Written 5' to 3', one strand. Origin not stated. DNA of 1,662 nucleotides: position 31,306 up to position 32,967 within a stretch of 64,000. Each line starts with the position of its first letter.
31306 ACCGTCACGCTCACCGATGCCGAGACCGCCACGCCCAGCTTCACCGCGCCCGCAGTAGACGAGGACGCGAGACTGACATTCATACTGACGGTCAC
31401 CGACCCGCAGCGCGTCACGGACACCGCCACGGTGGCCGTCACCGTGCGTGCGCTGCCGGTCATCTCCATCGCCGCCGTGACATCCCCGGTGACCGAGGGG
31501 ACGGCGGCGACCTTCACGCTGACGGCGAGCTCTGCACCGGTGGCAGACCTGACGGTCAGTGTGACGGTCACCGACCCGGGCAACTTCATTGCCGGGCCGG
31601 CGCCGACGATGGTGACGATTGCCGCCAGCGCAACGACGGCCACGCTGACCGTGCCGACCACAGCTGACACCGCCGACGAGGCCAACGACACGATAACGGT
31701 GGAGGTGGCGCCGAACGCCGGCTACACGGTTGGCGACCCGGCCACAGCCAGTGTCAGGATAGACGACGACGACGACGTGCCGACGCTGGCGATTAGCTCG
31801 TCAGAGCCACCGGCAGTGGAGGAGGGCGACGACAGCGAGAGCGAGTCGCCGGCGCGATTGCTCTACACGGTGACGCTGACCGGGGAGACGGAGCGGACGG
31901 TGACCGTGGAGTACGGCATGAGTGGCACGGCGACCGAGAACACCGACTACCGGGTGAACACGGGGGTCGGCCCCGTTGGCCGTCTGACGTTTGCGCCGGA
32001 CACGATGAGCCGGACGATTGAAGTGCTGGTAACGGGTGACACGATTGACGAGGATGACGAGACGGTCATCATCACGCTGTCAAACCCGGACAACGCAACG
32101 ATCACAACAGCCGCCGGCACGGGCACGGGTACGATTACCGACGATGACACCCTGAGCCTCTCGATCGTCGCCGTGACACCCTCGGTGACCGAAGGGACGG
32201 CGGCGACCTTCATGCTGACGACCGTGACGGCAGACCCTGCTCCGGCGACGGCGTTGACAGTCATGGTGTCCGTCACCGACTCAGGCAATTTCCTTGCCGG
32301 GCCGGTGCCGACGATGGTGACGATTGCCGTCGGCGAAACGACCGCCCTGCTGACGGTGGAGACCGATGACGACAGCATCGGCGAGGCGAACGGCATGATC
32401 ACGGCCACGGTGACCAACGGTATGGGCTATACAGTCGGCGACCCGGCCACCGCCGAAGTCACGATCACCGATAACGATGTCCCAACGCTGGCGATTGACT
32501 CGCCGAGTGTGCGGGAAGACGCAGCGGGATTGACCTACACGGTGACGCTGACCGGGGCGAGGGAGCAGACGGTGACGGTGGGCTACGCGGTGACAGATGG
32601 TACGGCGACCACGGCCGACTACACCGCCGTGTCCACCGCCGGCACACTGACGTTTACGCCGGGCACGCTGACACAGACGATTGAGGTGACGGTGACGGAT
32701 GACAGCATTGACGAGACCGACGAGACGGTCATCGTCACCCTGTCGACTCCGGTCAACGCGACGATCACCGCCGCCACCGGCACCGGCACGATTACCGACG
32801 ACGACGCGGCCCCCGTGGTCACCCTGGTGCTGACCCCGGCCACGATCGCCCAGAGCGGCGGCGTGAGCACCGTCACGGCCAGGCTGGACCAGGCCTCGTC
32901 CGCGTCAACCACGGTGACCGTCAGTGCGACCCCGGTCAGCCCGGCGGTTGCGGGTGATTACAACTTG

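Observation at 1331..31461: ~10.3-kb in-frame segmental duplication (offset 19,875 nt) with sharp identity boundaries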

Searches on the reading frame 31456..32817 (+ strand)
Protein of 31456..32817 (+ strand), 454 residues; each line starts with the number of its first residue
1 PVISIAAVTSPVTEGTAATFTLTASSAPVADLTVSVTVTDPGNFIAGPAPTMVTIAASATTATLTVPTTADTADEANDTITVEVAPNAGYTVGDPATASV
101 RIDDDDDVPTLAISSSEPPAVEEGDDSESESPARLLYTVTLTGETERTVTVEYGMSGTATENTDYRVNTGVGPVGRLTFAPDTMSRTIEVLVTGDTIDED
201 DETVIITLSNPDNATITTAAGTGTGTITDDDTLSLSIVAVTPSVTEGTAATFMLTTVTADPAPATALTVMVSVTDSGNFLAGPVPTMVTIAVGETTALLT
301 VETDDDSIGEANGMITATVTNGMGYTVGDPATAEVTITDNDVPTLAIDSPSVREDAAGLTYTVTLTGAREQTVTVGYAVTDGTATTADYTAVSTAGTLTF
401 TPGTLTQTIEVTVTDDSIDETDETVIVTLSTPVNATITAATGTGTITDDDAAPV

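Call 46: search_protein_families(library=pfam, proteins=[window:31456-32817:+], max_evalue=0.01)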
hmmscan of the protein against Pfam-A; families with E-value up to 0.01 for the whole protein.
window:31456-32817:+ (454 aa): 1 family
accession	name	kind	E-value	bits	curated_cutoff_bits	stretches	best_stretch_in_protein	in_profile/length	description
PF03160.20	Calx-beta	-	1.5e-26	93.2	27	2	340-449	3-118/119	Calx-beta domain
